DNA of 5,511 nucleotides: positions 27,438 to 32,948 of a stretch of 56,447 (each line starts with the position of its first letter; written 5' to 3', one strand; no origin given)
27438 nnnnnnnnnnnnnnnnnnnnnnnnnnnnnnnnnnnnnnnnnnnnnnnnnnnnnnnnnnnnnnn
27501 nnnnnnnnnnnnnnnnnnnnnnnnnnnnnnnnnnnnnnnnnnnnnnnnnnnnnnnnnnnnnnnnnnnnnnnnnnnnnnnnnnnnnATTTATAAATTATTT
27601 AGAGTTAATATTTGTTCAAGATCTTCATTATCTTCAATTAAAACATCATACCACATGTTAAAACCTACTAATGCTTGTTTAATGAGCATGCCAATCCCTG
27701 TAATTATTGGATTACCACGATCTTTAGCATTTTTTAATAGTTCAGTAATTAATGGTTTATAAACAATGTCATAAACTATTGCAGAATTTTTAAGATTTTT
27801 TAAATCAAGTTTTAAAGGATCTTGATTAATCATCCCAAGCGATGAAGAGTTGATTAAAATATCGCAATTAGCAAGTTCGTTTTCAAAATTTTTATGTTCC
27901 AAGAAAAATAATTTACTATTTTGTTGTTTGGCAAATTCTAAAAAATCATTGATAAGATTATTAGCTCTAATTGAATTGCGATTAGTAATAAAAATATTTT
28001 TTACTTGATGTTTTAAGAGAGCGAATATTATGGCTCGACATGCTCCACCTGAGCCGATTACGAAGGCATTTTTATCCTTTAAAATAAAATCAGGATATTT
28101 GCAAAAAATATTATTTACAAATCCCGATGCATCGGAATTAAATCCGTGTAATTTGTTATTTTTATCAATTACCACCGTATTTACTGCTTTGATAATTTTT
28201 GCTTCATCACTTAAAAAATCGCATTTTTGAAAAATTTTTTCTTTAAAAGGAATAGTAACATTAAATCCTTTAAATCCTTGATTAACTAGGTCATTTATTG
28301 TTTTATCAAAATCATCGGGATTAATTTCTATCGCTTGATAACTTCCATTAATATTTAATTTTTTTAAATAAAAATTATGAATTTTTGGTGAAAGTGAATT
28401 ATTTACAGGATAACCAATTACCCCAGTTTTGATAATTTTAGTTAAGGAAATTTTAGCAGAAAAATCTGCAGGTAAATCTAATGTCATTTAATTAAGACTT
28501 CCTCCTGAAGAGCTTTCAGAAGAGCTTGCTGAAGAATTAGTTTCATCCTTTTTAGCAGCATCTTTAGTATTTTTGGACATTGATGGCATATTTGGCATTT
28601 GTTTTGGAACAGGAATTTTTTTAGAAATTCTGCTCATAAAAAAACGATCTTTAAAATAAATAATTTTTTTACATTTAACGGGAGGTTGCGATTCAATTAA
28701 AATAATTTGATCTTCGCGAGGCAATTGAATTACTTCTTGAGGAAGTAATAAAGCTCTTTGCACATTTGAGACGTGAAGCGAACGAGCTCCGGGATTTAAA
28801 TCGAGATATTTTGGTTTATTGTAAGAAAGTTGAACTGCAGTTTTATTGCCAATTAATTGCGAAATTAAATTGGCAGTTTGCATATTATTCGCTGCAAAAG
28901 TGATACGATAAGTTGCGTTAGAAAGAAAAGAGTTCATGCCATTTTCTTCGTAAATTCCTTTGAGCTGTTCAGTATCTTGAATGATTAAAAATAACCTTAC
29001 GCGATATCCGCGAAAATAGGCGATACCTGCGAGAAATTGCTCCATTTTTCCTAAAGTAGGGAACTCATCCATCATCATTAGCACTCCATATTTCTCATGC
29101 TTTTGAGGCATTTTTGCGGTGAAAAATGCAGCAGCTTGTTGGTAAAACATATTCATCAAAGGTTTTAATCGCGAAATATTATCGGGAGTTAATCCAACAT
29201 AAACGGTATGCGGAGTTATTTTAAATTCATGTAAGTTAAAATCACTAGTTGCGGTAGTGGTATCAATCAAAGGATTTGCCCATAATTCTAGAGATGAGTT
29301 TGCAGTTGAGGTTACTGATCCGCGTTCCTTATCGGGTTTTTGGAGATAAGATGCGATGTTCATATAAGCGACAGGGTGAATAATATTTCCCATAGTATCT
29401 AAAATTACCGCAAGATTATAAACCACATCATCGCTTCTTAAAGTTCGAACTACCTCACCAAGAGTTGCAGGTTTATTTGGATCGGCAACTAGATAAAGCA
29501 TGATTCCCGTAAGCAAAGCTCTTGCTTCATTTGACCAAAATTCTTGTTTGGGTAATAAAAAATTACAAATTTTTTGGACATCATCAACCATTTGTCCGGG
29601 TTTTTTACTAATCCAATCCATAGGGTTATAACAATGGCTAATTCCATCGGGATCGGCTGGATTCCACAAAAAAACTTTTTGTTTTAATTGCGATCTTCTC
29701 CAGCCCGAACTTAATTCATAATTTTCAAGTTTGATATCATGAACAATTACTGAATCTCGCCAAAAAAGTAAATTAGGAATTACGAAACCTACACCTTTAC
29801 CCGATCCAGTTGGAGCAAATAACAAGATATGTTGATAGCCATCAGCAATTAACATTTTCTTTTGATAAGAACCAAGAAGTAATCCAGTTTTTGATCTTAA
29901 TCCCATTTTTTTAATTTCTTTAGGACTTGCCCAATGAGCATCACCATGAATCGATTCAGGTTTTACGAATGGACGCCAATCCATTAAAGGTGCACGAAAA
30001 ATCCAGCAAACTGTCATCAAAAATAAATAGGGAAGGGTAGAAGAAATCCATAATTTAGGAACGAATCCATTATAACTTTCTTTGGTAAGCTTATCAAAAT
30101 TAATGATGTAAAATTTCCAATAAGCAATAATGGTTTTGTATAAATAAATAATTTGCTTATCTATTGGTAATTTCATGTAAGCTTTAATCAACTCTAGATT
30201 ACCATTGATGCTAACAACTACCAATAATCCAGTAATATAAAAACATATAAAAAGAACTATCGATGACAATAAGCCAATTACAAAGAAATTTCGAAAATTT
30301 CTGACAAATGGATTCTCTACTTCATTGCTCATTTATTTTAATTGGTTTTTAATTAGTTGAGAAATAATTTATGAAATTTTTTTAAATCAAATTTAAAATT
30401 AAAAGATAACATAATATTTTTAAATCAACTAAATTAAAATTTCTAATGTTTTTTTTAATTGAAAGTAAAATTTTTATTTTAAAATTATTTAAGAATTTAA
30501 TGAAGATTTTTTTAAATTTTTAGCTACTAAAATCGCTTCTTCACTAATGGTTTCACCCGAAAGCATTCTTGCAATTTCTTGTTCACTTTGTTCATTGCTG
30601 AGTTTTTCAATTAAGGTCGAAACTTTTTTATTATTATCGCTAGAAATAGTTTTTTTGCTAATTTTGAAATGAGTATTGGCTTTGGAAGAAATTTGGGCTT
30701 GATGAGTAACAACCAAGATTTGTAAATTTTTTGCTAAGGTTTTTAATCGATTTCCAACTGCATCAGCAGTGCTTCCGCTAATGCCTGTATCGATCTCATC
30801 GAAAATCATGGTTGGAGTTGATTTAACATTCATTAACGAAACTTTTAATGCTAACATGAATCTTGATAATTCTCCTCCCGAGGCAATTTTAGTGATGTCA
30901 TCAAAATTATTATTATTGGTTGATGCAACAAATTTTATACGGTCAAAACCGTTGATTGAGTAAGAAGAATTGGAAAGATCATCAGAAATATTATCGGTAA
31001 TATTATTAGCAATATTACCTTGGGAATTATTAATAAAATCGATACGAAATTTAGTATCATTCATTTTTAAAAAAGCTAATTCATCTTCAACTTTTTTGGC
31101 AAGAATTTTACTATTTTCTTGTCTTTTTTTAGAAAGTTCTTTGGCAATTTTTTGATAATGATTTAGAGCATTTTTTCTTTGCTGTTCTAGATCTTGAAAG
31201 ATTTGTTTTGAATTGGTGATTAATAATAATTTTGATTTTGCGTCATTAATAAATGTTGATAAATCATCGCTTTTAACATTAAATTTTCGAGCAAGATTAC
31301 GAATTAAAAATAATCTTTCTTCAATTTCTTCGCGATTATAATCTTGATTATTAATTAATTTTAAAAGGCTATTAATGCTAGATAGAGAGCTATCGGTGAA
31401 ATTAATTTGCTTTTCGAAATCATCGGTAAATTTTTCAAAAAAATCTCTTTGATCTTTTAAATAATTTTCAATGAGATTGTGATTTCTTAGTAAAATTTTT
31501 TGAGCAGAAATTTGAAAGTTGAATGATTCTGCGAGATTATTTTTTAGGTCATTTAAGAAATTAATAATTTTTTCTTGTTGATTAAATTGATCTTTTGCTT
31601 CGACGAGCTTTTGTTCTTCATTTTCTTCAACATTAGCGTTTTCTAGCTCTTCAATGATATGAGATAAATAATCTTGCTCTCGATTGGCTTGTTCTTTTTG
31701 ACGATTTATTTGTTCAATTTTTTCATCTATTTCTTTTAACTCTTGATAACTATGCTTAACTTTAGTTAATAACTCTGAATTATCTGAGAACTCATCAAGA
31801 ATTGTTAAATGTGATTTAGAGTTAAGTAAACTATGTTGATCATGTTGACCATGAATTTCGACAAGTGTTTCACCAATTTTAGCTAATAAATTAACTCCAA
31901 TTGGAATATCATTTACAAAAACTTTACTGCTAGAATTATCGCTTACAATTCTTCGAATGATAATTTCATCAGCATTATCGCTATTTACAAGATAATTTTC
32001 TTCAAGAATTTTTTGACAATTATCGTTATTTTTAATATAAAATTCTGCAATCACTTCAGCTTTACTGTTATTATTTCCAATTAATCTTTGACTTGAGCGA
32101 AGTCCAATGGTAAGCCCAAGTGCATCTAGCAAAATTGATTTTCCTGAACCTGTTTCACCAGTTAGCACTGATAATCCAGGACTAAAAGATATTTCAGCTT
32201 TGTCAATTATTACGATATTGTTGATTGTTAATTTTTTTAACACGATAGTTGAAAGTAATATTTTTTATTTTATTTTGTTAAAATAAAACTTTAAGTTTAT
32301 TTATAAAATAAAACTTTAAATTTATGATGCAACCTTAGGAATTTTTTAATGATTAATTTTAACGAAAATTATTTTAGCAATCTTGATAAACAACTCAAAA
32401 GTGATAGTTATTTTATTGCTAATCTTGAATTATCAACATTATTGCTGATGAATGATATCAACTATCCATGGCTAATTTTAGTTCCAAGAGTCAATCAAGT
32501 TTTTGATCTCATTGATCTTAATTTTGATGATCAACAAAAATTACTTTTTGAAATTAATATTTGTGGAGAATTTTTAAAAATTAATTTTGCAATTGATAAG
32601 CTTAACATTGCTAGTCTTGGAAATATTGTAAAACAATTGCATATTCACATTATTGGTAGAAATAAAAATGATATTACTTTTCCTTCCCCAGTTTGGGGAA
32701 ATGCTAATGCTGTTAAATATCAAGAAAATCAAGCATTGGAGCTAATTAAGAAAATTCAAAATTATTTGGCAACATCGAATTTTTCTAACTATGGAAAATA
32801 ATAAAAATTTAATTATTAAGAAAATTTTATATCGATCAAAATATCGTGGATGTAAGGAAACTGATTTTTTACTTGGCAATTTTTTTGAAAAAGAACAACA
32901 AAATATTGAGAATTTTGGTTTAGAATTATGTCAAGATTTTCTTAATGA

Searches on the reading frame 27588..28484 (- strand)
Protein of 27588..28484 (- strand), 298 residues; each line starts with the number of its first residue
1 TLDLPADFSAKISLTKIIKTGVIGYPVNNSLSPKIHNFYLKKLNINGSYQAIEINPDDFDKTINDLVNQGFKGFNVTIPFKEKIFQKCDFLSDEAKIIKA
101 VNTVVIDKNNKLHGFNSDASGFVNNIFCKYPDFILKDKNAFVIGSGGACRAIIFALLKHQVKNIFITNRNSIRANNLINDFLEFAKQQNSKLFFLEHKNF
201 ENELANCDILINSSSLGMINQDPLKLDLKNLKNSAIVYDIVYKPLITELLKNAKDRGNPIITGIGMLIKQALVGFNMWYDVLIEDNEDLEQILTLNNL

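Call 30: search_protein_families(library=pfam, proteins=[window:27588-28484:-], max_evalue=0.00001)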
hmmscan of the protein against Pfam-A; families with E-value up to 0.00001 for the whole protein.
window:27588-28484:- (298 aa): 2 families
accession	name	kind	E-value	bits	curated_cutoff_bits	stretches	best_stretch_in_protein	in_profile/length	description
PF08501.16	Shikimate_dh_N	-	8.9e-30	103.2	27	1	22-104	1-83/83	Shikimate dehydrogenase substrate binding domain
PF01488.26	Shikimate_DH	-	9.6e-09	35.9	24.3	1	135-239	10-110/138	Shikimate / quinate 5-dehydrogenase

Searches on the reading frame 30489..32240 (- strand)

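Call 30: search_protein_families(library=pfam, proteins=[window:30489-32240:-], max_evalue=0.00001)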
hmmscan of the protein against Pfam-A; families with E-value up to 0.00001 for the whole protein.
window:30489-32240:- (583 aa): 2 families
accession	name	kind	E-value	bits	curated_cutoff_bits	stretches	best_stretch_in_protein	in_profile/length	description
PF02463.25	SMC_N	-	2.9e-13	50.2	40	1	1-529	2-213/220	RecF/RecN/SMC N terminal domain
PF13476.12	AAA_23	-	2.6e-08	35.2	27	0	3-222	1-196/201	AAA domain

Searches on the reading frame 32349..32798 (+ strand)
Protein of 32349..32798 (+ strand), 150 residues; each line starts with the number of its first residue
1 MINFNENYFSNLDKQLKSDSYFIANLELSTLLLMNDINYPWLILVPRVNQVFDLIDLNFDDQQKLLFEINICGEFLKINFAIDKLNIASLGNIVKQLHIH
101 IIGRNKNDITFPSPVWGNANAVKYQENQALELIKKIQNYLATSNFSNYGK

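Call 30: search_protein_families(library=pfam, proteins=[window:32349-32798:+], max_evalue=0.00001)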
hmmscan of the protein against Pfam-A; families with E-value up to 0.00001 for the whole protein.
window:32349-32798:+ (150 aa): 1 family
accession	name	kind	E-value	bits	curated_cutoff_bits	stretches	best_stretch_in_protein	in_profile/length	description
PF01230.28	HIT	-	3.6e-13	50.4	21.5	1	18-106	4-97/98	HIT domain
